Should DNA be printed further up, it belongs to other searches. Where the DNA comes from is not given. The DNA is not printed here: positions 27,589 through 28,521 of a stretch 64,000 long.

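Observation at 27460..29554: NusG paralogue gene co-oriented directly upstream of intI and the array, a possible processive antiterminator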

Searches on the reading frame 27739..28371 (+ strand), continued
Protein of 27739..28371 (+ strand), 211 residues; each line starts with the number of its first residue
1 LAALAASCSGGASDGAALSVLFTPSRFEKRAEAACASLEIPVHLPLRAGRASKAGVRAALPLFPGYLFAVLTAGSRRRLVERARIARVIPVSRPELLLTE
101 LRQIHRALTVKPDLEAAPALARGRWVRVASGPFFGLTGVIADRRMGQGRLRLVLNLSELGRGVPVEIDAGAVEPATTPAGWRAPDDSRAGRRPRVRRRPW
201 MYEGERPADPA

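Call 55: find_encoding_contigs(protein=P0031, flank=8000, max_places=2)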
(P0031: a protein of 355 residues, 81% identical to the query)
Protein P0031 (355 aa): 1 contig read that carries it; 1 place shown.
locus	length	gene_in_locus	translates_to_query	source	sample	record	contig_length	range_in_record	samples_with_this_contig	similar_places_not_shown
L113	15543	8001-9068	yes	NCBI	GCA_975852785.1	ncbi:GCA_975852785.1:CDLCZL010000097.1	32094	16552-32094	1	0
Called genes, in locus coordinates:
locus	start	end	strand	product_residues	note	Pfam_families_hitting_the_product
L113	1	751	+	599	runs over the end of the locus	PF00251:Glyco_hydro_32N (weak), PF04616:Glyco_hydro_43 (weak), PF22847:Glyco_hydro_43_rel (faint), PF13860:FlgD_ig (weak)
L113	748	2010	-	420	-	PF13439:Glyco_transf_4, PF13579:Glyco_trans_4_4, PF00534:Glycos_transf_1, PF13692:Glyco_trans_1_4, PF13524:Glyco_trans_1_2 (weak)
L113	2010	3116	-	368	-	PF00962:A_deaminase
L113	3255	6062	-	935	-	PF17210:SdrD_B (faint), PF00801:PKD, PF18911:PKD_4, PF13229:Beta_helix (weak), PF22904:NOMO1-like_2nd (faint), PF13620:CarboxypepD_reg (weak), PF13860:FlgD_ig (weak)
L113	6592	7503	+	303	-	-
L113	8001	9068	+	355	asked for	PF13495:Phage_int_SAM_4, PF00589:Phage_integrase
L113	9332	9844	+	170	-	PF22016:DUF6933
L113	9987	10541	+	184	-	-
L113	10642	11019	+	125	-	-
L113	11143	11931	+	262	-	PF13489:Methyltransf_23, PF01209:Ubie_methyltran (weak), PF13847:Methyltransf_31, PF08241:Methyltransf_11, PF08242:Methyltransf_12, PF13649:Methyltransf_25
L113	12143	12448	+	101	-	PF12663:DUF3788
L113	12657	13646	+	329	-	PF08240:ADH_N, PF00107:ADH_zinc_N, PF13602:ADH_zinc_N_2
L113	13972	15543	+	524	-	?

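Call 56: find_encoding_contigs(protein=P0032, flank=8000, max_places=2)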
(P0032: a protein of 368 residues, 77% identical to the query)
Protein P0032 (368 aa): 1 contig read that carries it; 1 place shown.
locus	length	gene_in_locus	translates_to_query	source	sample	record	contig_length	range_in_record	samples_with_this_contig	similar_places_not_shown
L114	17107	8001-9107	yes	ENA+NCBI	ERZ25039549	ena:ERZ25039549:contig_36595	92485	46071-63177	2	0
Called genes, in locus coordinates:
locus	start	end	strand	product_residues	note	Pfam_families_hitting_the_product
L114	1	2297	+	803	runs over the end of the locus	PF12768:Rax2 (faint), PF19565:DUF6087 (faint), PF13860:FlgD_ig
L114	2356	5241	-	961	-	PF19864:Radical_SAM_N2, PF02310:B12-binding (faint), PF04055:Radical_SAM, PF10105:DUF2344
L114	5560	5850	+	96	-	PF07366:SnoaL, PF12680:SnoaL_2 (weak)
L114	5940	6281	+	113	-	-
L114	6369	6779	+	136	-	PF00903:Glyoxalase (weak), PF22677:Ble-like_N (weak)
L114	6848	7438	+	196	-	PF01872:RibD_C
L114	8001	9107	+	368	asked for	PF13495:Phage_int_SAM_4, PF02899:Phage_int_SAM_1 (weak), PF00589:Phage_integrase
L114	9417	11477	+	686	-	PF01582:TIR (weak), PF13676:TIR_2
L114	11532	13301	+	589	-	-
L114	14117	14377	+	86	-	-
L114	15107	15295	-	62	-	-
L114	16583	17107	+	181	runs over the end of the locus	-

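Call 65: search_protein_families(library=pfam, proteins=[L009:9923-10492:+, L009:10498-13284:-, L009:10018-11844:+, L009:11902-12753:+, L009:13576-15078:+, L009:15088-16092:+, L009:8663-9778:-, L113:6592-7500:+], max_evalue=0.001)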
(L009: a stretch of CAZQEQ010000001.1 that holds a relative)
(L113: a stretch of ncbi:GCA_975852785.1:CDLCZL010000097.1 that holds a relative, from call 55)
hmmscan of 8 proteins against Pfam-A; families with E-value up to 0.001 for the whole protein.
L009:9923-10492:+ (190 aa): 2 families
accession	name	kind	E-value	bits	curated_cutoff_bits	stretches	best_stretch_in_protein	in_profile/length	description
PF02357.24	NusG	-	4.8e-09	37.1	22.2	1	32-86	2-53/93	Transcription termination factor nusG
PF00467.35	KOW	-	6.4e-05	23.1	22.3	1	139-159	1-21/32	KOW motif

L009:10498-13284:- (928 aa): 20 families
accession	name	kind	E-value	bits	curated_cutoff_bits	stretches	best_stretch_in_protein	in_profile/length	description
PF14559.12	TPR_19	-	4.7e-24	84.9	25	4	617-675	4-61/68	Tetratricopeptide repeat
PF07719.23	TPR_2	-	6.5e-23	79.3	27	2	868-900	1-33/34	Tetratricopeptide repeat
PF13428.12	TPR_14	-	4.3e-19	67.5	23.5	0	869-908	2-41/44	Tetratricopeptide repeat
PF13432.12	TPR_16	-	5e-19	68.8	32.7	1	847-900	10-63/65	Tetratricopeptide repeat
PF00515.34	TPR_1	-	8e-16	57.5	27.8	1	868-900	1-33/34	Tetratricopeptide repeat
PF04932.20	Wzy_C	-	1.3e-14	54.7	31.7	1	268-413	2-148/149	O-Antigen ligase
PF13181.12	TPR_8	-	2e-13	49.8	25.7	0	643-670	6-33/34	Tetratricopeptide repeat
PF13176.12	TPR_7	-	2.5e-12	46.3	27.9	0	642-673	3-34/36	Tetratricopeptide repeat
PF13424.12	TPR_12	-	3.1e-12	47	30.1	1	851-898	27-75/77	Tetratricopeptide repeat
PF23914.1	TPR_CcmH_CycH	-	1.7e-10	41.4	42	1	792-902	42-155/158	Cytochrome c-type biogenesis protein H TPR domain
PF13174.12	TPR_6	-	4.9e-10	39.8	26.3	0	869-897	1-29/33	Tetratricopeptide repeat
PF13414.12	TPR_11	-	1.8e-09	37.5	26.8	0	876-903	2-29/42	TPR repeat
PF12895.13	ANAPC3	-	5.9e-09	36.5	27.2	0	817-893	6-81/82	Anaphase-promoting complex, cyclosome, subunit 3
PF13431.12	TPR_17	-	7.4e-09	35.6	24.4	0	860-888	5-33/34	Tetratricopeptide repeat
PF17874.7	TPR_MalT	-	1.4e-08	34.8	45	0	581-674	18-116/336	MalT-like TPR region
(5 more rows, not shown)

L009:10018-11844:+ (609 aa): 0 families

L009:11902-12753:+ (284 aa): 0 families

L009:13576-15078:+ (501 aa): 2 families
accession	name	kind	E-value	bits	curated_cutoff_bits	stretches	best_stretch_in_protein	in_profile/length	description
PF10082.15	BBP2_2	-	1.5e-19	70.6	23.7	1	144-500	10-377/378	Putative beta-barrel porin 2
PF13505.12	OMP_b-brl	-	0.00034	21.3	28.7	0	137-296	12-170/175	Outer membrane protein beta-barrel domain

L009:15088-16092:+ (335 aa): 0 families

L009:8663-9778:- (371 aa): 4 families
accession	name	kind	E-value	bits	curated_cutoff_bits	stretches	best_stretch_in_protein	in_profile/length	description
PF16363.11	GDP_Man_Dehyd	-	7e-147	489.6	27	1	30-341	1-332/332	GDP-mannose 4,6 dehydratase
PF01370.27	Epimerase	-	2.5e-76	256.7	20.9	1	29-274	1-240/240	NAD dependent epimerase/dehydratase family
PF02719.21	Polysacc_synt_2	-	3.2e-06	27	20.2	1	30-144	2-118/293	Polysaccharide biosynthesis protein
PF04321.23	RmlD_sub_bind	-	1.9e-05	24.3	27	1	28-184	2-130/287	RmlD substrate binding domain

L113:6592-7500:+ (303 aa): 0 families

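Call 69: predict_structure(alignment_id=A2)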
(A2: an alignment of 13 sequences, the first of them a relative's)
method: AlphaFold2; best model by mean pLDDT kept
length: 304 residues; sequences in the alignment: 13
mean_pLDDT: 63.2   pTM: 0.50
mean pLDDT of the five models: 63.2, 61.1, 58.5, 58.3, 56.0
residues with pLDDT >= 90: 7; 70-90: 123; 50-70: 74; < 50: 100
segments of 3 or more residues with pLDDT < 50: 1-4, 8-10, 12-20, 27-30, 32-37, 42-52, 54-56, 72-74, 76-90, 205-210, 277-304
pLDDT, mean of each block of 10 residues (from residue 1): 49 44 45 43 41 47 54 47 42 79 71 84 88 83 63 78 89 81 86 77 50 72 74 69 70 68 77 52 41 41 42
secondary structure, 60 per line:
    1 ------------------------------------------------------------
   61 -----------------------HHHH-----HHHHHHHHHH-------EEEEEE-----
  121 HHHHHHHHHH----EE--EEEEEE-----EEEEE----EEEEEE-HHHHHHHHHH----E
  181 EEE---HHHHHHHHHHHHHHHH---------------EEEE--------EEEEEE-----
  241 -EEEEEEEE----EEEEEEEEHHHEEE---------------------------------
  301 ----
elements in order: H84-87 H93-102 E110-115 H121-130 E139-144 E150-154 E159-164 H166-175 E180-183 H187-202 E218-221 E230-235 E242-249 E254-261 E265-267

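Call 71: fold_search(model_id=the predicted structure, library=pdb)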
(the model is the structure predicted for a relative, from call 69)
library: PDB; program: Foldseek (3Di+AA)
matches with E <= 10: 1377; with E <= 0.001: 33
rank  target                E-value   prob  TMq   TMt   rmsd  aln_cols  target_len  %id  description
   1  9a56_B                3.0e-08  1.00  0.23  0.35  16.2       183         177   17  Integrative model of RPOB-NUSG by crosslinking MS and deep learning (released 2024-09-18)
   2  2lq8_MODEL_1_A        6.2e-08  1.00  0.36  0.55   5.7       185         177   19  Domain interaction in Thermotoga maritima NusG (released 2013-01-23)
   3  6gov_G                1.5e-07  1.00  0.25  0.42  16.2       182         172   22  Structure of THE RNA POLYMERASE LAMBDA-BASED ANTITERMINATION COMPLEX (released 2019-02-13)
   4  1m1g_B                2.0e-07  1.00  0.23  0.28  13.5       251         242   16  Crystal Structure of Aquifex aeolicus N-utilization substance G (NusG), Space Group P2(1) (released 2003-02-04)
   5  6tqn_G                5.3e-07  1.00  0.25  0.39  14.0       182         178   23  rrn anti-termination complex without S4 (released 2020-08-05)
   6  6x7f_AB               1.2e-06  1.00  0.23  0.37  13.2       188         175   22  Cryo-EM structure of an Escherichia coli coupled transcription-translation complex B2 (TTC-B2) containing an mRNA wit (released 2020-09-02)
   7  6ztj_CF               1.3e-06  1.00  0.22  0.37  13.6       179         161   21  E. coli 70S-RNAP expressome complex in NusG-coupled state (38 nt intervening mRNA) (released 2020-09-16)
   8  8y5l_NG               1.4e-06  1.00  0.19  0.33  13.7       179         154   20  E.coli transcription translation coupling complex in TTC-B state 1 (subclass1) containing mRNA with 30-mer spacer, Nu (released 2025-08-13)
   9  8phk_P                1.6e-06  1.00  0.21  0.38  14.8       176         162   18  fully recruited RfaH bound to E. coli transcription complex paused at ops site (released 2024-04-24)
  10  1npp_C                2.0e-06  1.00  0.17  0.21  14.2       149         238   21  CRYSTAL STRUCTURE OF AQUIFEX AEOLICUS NUSG IN P2(1) (released 2003-03-11)
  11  1m1g_A                2.1e-06  1.00  0.24  0.29  12.6       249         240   15  Crystal Structure of Aquifex aeolicus N-utilization substance G (NusG), Space Group P2(1) (released 2003-02-04)
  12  4zn3_A                2.4e-06  1.00  0.18  0.33  14.3       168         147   17  Crystal Structure of MjSpt4:Spt5 complex conformation B (released 2016-03-16)
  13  1m1g_C                4.1e-06  1.00  0.25  0.29  12.8       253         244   15  Crystal Structure of Aquifex aeolicus N-utilization substance G (NusG), Space Group P2(1) (released 2003-02-04)
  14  6x7k_AB               4.9e-06  1.00  0.22  0.38  13.9       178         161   22  Cryo-EM structure of an Escherichia coli coupled transcription-translation complex B3 (TTC-B3) containing an mRNA wit (released 2020-09-02)
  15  6c6s_D                5.9e-06  1.00  0.22  0.38  15.1       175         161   18  CryoEM structure of E.coli RNA polymerase elongation complex bound with RfaH (released 2018-07-25)
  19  8f5g_A                1.1e-05  1.00  0.32  0.51   6.0       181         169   16  NusG-RNA complex (released 2023-11-22)
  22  8f5g_C                1.6e-05  1.00  0.30  0.47   6.9       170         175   19  NusG-RNA complex (released 2023-11-22)
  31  1nz9_MODEL_1_A        8.5e-04  1.00  0.16  0.67   4.6        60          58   35  Solution Structure of the N-utilization substance G (NusG) C-terminal (NGC) domain from Thermus thermophilus (released 2004-04-06)
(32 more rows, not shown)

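Call 72: search_solved_structures(query=A2, max_evalue=0.01, show_alignments=2)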
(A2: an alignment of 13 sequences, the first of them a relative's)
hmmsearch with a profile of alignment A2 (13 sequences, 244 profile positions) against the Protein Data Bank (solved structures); distinct sequences matched with E-value up to 0.01: 21.
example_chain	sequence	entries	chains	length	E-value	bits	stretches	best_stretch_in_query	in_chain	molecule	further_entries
8f5g_A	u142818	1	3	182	3.1e-13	52.9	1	46-211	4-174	Transcription termination/antitermination protein NusG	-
6gov_G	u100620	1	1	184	2.5e-10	43.4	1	44-207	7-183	Transcription termination/antitermination protein NusG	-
5ms0_F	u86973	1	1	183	2.6e-10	43.3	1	44-207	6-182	Transcription termination/antitermination protein NusG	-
6tqn_G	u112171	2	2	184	2.6e-10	43.3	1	44-207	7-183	Transcription termination/antitermination protein NusG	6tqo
6ztj_CF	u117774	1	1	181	3e-10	43.1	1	45-207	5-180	Transcription termination/antitermination protein NusG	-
2jvv_A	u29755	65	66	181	3e-10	43.1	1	45-207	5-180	Transcription antitermination protein nusG | Transcription termination/antitermination protein NusG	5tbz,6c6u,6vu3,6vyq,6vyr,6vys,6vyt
9gux_Z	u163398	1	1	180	4.4e-10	42.6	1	45-206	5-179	Transcription termination/antitermination protein NusG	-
9w0n_7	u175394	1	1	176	6e-10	42.1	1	48-207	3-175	Transcription termination/antitermination protein NusG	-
2lq8_A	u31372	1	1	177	8.4e-10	41.6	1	156-209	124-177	Transcription antitermination protein nusG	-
1m1g_A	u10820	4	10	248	1.2e-09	41.1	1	96-207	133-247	Transcription antitermination protein nusG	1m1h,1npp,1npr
6duq_M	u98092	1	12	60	1.4e-07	34.4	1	155-207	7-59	Transcription termination/antitermination protein NusG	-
8g2u_u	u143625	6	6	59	1.6e-07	34.2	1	156-207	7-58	Transcription termination/antitermination protein NusG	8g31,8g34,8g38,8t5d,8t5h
2kvq_G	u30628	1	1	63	1.7e-07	34.1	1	156-207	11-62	Transcription antitermination protein nusG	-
2xhc_A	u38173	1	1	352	5.8e-07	32.3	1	92-207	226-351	TRANSCRIPTION ANTITERMINATION PROTEIN NUSG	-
1nz9_A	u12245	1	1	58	1e-06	31.5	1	154-206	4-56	TRANSCRIPTION ANTITERMINATION PROTEIN NUSG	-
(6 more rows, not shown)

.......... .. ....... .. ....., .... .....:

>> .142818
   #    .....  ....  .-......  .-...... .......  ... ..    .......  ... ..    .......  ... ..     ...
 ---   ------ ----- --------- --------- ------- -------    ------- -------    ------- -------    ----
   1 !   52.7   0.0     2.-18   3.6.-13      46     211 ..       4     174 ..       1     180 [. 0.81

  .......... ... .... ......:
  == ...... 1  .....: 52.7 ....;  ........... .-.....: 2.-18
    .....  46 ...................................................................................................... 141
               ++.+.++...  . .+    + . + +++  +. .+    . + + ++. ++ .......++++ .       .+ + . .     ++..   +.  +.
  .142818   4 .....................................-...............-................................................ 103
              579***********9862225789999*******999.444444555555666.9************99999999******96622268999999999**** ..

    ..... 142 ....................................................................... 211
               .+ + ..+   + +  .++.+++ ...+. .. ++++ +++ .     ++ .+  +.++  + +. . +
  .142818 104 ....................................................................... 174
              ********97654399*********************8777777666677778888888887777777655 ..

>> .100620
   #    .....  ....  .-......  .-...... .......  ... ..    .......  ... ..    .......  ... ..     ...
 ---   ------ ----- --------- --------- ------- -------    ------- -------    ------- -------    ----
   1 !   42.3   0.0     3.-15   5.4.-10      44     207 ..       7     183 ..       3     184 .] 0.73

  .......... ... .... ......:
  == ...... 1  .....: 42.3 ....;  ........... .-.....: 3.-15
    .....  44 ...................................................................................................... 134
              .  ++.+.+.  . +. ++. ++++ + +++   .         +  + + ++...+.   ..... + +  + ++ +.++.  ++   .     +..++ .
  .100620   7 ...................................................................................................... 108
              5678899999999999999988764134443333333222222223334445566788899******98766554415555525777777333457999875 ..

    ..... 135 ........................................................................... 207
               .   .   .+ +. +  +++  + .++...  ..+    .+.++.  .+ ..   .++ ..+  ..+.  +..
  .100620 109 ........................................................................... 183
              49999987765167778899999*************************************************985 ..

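Call 73: list_cluster_members(proteins=[P0001, P0007, P0029])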
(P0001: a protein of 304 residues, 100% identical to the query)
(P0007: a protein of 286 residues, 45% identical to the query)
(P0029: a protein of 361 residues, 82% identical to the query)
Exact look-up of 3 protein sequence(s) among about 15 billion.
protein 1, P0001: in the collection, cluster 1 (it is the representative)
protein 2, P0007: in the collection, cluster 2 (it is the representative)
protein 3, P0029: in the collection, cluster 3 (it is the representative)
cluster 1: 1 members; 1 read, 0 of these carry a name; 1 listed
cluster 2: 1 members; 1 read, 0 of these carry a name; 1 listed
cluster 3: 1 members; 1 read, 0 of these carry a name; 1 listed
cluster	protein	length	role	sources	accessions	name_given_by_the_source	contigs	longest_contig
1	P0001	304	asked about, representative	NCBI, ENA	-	-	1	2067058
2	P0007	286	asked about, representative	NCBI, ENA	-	-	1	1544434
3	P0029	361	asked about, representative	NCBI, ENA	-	-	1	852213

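Call 76: find_homologous_proteins(query=A8, max_evalue=1e-10)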
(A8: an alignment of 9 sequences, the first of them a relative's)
Query A8 (9 sequences) (266 aa, profile of the alignment): 22 proteins with E <= 1e-10 among 8000 candidates.
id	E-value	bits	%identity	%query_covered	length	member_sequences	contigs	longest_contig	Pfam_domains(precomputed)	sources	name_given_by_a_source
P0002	7.1e-112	391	100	100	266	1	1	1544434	PF02357.25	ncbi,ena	-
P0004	2.7e-110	386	64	86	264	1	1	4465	PF02357.25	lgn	-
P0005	6.7e-109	382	68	100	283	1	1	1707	-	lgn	-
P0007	1.8e-101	357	59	86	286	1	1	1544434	PF02357.25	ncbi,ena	-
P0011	2.0e-95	337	56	91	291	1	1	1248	PF02357.25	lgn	-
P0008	2.5e-94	334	57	83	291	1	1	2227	PF02357.25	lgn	-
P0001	1.7e-88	315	54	60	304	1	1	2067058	-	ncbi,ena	-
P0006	2.1e-86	308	53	86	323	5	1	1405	PF02357.25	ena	-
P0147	1.1e-79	286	56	66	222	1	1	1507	PF02357.25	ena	-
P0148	8.7e-77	276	60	92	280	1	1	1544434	PF02357.25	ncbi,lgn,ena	-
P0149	1.1e-75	273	59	100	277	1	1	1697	PF02357.25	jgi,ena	-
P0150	1.6e-75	272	56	65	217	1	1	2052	PF02357.25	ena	-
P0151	1.6e-74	269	66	67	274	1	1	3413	PF02357.25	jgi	jgi:hypothetical protein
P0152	2.8e-74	268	56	68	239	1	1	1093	PF02357.25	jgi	jgi:hypothetical protein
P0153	6.9e-69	250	54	60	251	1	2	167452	PF02357.25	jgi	jgi:transcription antitermination factor NusG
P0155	1.5e-63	233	55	62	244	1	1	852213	PF02357.25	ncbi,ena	-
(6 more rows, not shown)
